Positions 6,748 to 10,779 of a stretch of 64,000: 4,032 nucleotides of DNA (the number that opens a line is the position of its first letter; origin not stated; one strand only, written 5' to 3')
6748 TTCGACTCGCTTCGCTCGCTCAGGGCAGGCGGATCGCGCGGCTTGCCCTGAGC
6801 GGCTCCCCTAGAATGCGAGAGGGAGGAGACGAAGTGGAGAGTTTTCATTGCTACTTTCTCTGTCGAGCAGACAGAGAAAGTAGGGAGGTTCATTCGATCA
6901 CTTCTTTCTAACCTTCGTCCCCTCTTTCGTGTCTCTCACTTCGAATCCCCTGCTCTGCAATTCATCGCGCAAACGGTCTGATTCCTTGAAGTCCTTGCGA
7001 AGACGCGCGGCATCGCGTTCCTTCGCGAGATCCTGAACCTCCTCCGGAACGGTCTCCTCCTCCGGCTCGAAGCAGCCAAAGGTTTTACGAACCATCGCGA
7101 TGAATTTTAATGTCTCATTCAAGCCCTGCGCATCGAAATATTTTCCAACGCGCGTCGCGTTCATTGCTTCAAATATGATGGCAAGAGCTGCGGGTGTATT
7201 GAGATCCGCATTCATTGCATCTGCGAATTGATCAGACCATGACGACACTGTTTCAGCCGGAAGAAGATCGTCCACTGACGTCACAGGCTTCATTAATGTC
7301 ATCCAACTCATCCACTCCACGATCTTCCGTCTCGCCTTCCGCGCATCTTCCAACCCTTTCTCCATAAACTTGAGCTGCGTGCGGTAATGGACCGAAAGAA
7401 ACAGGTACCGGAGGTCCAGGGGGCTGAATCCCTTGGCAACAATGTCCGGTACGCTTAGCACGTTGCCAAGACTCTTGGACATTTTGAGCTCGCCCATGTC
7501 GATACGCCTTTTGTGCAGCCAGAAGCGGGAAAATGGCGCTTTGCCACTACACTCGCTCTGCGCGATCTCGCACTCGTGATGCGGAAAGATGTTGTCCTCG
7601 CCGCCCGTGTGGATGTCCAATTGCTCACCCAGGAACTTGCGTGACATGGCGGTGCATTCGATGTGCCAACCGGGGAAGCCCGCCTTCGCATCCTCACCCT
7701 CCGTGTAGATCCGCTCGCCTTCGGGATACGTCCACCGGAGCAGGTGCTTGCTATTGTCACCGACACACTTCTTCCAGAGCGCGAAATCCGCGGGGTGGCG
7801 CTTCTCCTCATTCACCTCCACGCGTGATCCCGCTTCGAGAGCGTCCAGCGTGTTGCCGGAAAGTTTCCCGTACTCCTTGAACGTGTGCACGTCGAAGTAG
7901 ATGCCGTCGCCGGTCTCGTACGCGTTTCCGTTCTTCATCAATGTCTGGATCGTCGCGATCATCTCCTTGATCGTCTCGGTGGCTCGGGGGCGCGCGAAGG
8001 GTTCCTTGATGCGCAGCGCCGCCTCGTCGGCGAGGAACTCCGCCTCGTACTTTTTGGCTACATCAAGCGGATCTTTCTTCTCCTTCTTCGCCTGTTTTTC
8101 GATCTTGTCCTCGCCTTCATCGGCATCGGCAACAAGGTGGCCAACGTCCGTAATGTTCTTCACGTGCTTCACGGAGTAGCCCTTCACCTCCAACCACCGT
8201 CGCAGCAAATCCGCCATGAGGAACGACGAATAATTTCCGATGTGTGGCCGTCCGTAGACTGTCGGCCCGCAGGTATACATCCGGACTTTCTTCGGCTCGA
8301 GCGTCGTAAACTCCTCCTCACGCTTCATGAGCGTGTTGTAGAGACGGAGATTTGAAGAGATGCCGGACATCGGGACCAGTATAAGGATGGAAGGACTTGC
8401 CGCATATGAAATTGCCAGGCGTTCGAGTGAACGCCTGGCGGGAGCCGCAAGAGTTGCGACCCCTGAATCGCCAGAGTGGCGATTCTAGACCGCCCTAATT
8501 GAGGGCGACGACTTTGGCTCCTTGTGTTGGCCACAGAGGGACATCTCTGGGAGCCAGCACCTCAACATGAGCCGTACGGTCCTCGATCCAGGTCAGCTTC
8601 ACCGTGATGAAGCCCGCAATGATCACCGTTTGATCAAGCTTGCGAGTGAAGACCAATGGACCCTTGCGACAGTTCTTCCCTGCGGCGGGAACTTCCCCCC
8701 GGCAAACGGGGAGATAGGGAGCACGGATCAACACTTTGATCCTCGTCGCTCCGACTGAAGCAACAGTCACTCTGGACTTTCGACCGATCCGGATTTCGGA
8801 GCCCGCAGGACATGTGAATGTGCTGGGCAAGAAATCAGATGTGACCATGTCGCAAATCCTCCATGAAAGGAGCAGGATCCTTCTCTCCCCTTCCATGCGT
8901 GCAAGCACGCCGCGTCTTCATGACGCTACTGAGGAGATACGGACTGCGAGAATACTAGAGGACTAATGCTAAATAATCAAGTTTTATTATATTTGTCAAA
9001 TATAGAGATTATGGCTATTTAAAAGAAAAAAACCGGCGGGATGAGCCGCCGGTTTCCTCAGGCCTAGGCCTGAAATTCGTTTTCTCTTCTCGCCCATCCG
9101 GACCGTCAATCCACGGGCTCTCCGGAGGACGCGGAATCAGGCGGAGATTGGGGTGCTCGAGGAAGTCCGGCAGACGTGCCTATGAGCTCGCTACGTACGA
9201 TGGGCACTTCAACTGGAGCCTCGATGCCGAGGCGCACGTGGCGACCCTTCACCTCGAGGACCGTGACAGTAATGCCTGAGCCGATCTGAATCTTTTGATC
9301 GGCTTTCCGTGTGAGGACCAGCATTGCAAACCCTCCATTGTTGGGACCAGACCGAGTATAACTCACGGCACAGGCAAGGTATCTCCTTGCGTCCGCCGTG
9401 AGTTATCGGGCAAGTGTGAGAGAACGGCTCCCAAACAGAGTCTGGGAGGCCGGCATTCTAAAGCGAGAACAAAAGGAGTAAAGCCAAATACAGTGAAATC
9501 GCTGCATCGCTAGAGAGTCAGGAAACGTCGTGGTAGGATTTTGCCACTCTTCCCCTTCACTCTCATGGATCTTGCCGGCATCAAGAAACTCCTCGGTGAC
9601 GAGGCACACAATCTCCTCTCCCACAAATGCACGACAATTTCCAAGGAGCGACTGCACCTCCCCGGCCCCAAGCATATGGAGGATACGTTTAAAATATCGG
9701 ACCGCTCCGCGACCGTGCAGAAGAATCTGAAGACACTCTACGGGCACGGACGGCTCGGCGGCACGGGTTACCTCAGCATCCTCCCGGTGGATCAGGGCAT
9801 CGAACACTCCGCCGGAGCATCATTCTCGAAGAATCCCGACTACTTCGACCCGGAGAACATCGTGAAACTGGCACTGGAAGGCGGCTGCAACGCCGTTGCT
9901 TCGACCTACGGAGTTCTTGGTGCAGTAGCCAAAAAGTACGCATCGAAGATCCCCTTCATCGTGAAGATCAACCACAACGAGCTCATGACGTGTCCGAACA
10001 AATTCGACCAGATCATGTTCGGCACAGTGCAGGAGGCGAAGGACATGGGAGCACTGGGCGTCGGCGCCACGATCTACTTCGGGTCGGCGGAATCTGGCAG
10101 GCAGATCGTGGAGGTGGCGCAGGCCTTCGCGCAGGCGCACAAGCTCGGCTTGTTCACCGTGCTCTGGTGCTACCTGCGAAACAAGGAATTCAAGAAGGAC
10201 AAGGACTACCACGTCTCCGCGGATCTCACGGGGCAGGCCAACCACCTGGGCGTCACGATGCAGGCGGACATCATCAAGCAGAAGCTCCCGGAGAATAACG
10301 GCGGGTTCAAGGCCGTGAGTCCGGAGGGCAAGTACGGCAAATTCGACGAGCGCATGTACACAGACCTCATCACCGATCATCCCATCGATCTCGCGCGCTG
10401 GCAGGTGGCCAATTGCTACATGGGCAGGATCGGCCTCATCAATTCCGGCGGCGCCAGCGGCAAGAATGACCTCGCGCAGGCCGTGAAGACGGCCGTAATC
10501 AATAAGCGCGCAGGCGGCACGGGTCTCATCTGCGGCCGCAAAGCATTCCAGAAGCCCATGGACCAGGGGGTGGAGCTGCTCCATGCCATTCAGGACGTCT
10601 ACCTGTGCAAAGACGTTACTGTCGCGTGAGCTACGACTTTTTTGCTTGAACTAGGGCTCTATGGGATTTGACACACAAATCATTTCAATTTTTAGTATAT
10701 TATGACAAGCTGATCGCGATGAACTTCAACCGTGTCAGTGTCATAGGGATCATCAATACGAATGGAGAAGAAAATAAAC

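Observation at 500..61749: Interlinked family of fold-back repeats whose arms are tandem 7-8 nt words, filling most intergenic gaps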

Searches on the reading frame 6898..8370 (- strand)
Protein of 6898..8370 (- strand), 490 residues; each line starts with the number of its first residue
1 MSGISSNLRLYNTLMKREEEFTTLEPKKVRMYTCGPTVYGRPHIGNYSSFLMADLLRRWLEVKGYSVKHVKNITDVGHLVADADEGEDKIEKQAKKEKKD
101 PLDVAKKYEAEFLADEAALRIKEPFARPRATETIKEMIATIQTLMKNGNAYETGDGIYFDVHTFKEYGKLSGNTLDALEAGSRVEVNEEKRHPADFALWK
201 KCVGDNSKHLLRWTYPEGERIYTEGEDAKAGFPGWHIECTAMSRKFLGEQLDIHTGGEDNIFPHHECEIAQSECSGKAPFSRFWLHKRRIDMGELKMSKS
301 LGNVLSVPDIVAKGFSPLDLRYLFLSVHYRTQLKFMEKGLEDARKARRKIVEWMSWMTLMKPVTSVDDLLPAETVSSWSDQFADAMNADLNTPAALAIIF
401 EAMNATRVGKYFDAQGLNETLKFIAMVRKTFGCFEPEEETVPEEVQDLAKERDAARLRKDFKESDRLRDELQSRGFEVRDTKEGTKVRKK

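Call 7: search_protein_families(library=pfam, proteins=[window:6898-8370:-])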
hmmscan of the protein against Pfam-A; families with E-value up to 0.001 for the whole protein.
window:6898-8370:- (490 aa): 6 families
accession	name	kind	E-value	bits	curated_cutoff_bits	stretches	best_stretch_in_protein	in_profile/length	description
PF01406.26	tRNA-synt_1e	-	2.7e-94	316.4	27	1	21-344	2-300/301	tRNA synthetases class I (C) catalytic domain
PF09334.17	tRNA-synt_1g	-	1.7e-08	34.1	20.1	1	38-162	10-125/391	tRNA synthetases class I (M)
PF01921.24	tRNA-synt_1f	-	2.2e-07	30.6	27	0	27-76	21-70/360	tRNA synthetases class I (K)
PF09190.17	DALR_2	-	2.3e-07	31.7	22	1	381-432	1-54/57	DALR domain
PF23493.1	CysS_C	-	4.5e-07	30.3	23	1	441-488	4-51/51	Cysteinyl-tRNA ligase anticodon binding domain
PF00133.28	tRNA-synt_1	-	8e-07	28.6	22.7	0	271-330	350-408/414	tRNA synthetases class I (I, L, M and V)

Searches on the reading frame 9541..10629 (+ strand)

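Call 7: search_protein_families(library=pfam, proteins=[window:9541-10629:+])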
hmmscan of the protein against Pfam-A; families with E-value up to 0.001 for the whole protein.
window:9541-10629:+ (362 aa): 1 family
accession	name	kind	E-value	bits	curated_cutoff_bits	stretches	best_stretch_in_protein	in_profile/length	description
PF01791.15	DeoC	-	6.6e-62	209.6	23.8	1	79-338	2-229/229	DeoC/LacD family aldolase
